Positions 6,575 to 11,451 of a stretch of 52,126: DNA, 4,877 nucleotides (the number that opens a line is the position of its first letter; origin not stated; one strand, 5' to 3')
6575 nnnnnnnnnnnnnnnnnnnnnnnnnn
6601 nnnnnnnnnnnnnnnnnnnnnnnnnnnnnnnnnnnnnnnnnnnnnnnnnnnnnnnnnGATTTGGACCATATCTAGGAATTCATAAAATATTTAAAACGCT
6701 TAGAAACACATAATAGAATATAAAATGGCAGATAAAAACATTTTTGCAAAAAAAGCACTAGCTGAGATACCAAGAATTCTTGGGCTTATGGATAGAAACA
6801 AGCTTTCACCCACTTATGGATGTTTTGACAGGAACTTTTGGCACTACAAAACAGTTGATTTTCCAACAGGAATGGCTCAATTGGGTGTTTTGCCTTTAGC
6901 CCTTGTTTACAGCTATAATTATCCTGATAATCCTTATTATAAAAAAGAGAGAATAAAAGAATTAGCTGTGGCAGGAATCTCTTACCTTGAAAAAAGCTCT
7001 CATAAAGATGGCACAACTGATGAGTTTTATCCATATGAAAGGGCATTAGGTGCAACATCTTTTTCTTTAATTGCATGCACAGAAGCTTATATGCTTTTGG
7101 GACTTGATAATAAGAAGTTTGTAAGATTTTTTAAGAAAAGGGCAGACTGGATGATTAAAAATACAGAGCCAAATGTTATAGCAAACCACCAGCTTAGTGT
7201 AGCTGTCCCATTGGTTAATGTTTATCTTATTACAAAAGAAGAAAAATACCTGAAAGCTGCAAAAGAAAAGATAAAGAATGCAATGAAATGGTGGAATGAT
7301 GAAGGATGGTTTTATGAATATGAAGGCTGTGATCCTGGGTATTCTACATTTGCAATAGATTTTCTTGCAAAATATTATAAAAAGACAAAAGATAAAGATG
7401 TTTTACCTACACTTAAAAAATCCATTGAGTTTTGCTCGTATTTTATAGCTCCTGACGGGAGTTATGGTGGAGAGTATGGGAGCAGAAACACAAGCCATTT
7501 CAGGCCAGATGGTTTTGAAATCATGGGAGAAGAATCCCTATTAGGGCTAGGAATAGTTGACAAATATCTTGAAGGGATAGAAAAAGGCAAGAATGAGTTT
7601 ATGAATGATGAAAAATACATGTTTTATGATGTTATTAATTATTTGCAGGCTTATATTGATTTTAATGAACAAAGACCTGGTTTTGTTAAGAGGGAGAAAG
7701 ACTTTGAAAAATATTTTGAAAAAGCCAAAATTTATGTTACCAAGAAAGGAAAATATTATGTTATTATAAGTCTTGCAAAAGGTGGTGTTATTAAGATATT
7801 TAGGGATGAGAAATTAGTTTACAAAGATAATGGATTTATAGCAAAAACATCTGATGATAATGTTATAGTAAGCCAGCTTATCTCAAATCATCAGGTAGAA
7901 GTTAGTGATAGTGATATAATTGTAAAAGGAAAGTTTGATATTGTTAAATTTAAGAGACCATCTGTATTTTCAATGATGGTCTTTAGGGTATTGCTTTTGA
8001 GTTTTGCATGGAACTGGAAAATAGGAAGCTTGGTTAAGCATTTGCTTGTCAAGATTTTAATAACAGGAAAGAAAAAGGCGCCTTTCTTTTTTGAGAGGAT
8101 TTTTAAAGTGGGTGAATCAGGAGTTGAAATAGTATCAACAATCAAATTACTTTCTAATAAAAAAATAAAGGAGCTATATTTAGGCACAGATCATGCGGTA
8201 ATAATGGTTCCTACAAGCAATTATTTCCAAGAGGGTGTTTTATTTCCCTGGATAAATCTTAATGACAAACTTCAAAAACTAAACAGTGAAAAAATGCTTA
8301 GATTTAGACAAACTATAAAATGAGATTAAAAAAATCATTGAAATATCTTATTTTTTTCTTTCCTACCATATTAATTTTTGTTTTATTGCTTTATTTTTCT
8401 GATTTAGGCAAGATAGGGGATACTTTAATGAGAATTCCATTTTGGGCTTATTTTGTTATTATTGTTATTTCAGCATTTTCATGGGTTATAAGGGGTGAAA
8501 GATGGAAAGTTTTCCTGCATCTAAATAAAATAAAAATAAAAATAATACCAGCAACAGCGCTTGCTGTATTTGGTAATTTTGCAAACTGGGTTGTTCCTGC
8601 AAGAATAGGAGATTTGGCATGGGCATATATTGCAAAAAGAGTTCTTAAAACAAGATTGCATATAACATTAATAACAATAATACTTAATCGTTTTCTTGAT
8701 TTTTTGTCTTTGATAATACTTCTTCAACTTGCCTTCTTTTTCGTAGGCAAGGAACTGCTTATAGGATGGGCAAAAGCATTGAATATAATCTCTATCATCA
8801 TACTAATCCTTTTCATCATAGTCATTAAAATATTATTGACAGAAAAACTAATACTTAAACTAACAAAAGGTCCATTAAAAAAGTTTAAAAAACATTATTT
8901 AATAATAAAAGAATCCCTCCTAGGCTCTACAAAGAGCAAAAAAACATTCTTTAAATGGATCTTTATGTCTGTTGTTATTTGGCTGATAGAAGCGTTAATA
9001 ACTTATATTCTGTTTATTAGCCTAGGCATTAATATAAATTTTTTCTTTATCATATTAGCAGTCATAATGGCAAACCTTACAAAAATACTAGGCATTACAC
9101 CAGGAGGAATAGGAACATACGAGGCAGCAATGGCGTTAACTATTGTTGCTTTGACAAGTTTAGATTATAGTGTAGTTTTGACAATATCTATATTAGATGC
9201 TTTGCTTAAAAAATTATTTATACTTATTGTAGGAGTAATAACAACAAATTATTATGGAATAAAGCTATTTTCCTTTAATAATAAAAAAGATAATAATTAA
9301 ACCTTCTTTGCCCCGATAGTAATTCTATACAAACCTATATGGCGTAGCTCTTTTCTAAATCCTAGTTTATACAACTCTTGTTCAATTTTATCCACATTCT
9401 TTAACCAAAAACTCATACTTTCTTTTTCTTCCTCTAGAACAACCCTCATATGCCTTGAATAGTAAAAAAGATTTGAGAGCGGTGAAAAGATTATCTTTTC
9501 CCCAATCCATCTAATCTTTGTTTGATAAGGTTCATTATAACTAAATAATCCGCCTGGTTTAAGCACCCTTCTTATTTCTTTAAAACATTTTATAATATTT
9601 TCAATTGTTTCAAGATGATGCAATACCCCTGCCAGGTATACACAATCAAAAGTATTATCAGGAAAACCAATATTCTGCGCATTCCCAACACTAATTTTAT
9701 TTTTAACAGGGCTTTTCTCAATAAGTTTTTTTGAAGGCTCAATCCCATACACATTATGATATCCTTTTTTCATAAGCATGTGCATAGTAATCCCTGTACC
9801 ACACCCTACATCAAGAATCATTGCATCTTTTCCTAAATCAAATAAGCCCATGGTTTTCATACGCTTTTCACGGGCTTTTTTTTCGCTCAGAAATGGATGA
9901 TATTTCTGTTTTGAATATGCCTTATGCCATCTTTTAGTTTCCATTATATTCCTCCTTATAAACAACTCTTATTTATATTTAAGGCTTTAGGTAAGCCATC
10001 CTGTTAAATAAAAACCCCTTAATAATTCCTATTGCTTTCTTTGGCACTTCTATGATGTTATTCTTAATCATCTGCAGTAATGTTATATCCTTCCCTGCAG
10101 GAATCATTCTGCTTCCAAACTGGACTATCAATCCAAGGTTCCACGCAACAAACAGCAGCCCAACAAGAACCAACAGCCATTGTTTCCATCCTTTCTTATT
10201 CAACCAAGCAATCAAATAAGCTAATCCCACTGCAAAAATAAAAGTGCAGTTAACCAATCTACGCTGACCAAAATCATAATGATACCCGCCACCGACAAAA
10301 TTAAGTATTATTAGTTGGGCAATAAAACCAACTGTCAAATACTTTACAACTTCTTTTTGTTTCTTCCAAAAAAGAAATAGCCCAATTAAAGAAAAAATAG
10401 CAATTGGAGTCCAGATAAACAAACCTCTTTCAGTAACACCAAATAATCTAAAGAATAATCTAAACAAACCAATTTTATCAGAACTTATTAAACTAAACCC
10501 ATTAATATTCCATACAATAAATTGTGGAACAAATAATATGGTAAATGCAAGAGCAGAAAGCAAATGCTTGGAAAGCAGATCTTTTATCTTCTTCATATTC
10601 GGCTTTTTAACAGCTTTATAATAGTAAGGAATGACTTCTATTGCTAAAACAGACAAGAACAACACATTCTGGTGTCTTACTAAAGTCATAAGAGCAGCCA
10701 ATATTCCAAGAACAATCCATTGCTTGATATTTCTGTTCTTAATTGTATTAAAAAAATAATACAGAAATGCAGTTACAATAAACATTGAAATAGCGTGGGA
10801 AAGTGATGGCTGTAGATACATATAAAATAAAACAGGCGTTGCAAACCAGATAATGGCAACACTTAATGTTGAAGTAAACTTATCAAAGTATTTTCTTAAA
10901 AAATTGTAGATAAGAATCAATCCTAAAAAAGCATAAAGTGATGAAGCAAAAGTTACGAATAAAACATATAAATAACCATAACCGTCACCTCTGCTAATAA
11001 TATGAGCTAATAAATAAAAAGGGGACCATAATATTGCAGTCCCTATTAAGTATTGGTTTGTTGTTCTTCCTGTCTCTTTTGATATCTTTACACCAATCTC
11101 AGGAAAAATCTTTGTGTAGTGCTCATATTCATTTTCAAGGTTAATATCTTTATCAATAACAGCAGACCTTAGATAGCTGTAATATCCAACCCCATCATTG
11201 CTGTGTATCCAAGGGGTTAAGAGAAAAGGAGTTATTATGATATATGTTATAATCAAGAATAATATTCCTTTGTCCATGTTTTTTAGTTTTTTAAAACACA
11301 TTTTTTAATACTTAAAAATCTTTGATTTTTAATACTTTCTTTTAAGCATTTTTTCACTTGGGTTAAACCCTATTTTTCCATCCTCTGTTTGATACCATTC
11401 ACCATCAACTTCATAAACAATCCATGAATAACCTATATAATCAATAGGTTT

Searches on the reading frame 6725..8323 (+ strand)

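Call 19: search_protein_families(library=pfam, proteins=[window:6725-8323:+], max_evalue=0.001)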
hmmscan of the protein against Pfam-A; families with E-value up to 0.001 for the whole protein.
window:6725-8323:+ (532 aa): 1 family
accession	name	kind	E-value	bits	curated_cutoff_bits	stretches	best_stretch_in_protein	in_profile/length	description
PF19805.5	DUF6288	-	0.00019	21.1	26.3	1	165-256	122-212/402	Family of unknown function (DUF6288)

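Call 57: search_protein_families(library=ncbifam, proteins=[window:6725-8323:+], max_evalue=0.01)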
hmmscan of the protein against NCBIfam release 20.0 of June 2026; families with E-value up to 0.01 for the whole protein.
window:6725-8323:+ (532 aa): 0 families

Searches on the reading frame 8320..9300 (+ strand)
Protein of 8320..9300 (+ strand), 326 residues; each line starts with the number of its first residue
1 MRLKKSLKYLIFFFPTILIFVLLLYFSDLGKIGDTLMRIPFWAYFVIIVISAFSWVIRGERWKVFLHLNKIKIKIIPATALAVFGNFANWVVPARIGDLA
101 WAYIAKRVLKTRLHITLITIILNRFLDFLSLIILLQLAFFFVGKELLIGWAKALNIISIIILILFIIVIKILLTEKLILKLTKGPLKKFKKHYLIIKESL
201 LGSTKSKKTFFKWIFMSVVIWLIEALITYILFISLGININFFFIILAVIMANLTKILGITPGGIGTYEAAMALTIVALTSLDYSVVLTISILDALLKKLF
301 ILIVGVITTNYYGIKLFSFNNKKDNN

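Call 19: search_protein_families(library=pfam, proteins=[window:8320-9300:+], max_evalue=0.001)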
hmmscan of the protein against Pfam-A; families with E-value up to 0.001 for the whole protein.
window:8320-9300:+ (326 aa): 1 family
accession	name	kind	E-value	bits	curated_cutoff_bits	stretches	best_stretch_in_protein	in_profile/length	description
PF03706.18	LPG_synthase_TM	-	9.4e-42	143.9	33.4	1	17-305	5-302/302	Lysylphosphatidylglycerol synthase TM region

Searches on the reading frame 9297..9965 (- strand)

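Call 47: search_protein_families(library=pfam, proteins=[window:9297-9965:-], max_evalue=0.01)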
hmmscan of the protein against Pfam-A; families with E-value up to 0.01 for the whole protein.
window:9297-9965:- (222 aa): 17 families
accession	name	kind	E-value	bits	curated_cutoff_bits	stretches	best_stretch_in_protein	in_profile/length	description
PF08241.18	Methyltransf_11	-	1.8e-23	83.4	21.2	1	51-141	1-93/95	Methyltransferase domain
PF13649.12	Methyltransf_25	-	1.3e-19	71.1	27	1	50-139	1-97/97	Methyltransferase domain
PF13489.12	Methyltransf_23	-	9.8e-16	58.4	27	1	44-146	20-119/164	Methyltransferase domain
PF08242.18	Methyltransf_12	-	3.6e-14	53.7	30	1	51-141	1-98/98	Methyltransferase domain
PF13847.12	Methyltransf_31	-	7.2e-13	48.9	27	1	46-147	3-113/145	Methyltransferase domain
PF01209.24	Ubie_methyltran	-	3.5e-08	33.5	20.1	1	29-145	30-153/233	ubiE/COQ5 methyltransferase family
PF08003.17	Methyltransf_9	-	7.5e-07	28.9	23.8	1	46-123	115-201/315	Protein of unknown function (DUF1698)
PF02353.26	CMAS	-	7e-05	22.7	27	1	32-142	48-163/273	Mycolic acid cyclopropane synthetase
PF07021.18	MetW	-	9.8e-05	22.5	21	1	48-126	15-96/193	Methionine biosynthesis protein MetW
PF05891.18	Methyltransf_PK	-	0.00042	20.4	27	1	39-145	48-161/218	AdoMet dependent proline di-methyltransferase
PF01555.25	N6_N4_Mtase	-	0.00049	20.6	26.7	0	117-189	25-75/221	DNA methylase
PF05148.21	Methyltransf_8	-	0.0006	20.2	27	1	47-174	73-184/219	Hypothetical methyltransferase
PF07942.18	CARME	-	0.001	18.9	27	0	95-147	153-203/268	Carnosine N-methyltransferase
PF01135.25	PCMT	-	0.0016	18.6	20.3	1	38-86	65-115/210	Protein-L-isoaspartate(D-aspartate) O-methyltransferase (PCMT)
PF07757.19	AdoMet_MTase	-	0.002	18.8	27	1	46-87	61-102/115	Predicted AdoMet-dependent methyltransferase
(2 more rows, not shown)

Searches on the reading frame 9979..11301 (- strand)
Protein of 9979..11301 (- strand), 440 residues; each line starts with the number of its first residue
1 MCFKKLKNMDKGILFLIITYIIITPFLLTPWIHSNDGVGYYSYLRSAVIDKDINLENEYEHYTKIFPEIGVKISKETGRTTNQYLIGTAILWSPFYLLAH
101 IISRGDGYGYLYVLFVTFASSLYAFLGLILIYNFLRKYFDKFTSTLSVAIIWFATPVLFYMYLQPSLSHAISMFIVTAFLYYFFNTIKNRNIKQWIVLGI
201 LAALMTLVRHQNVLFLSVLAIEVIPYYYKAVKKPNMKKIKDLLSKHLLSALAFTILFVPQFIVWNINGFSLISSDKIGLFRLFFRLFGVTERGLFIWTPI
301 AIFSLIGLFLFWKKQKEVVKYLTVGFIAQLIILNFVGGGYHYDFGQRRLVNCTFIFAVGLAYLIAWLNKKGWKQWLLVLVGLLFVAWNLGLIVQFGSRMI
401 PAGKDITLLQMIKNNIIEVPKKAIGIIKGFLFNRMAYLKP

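Call 19: search_protein_families(library=pfam, proteins=[window:9979-11301:-], max_evalue=0.001)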
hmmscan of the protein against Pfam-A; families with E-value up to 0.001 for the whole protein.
window:9979-11301:- (440 aa): 1 family
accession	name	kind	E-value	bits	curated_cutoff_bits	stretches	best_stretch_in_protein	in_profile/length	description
PF13231.12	PMT_2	-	1e-07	32.7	26.1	1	116-260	24-157/160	Dolichyl-phosphate-mannose-protein mannosyltransferase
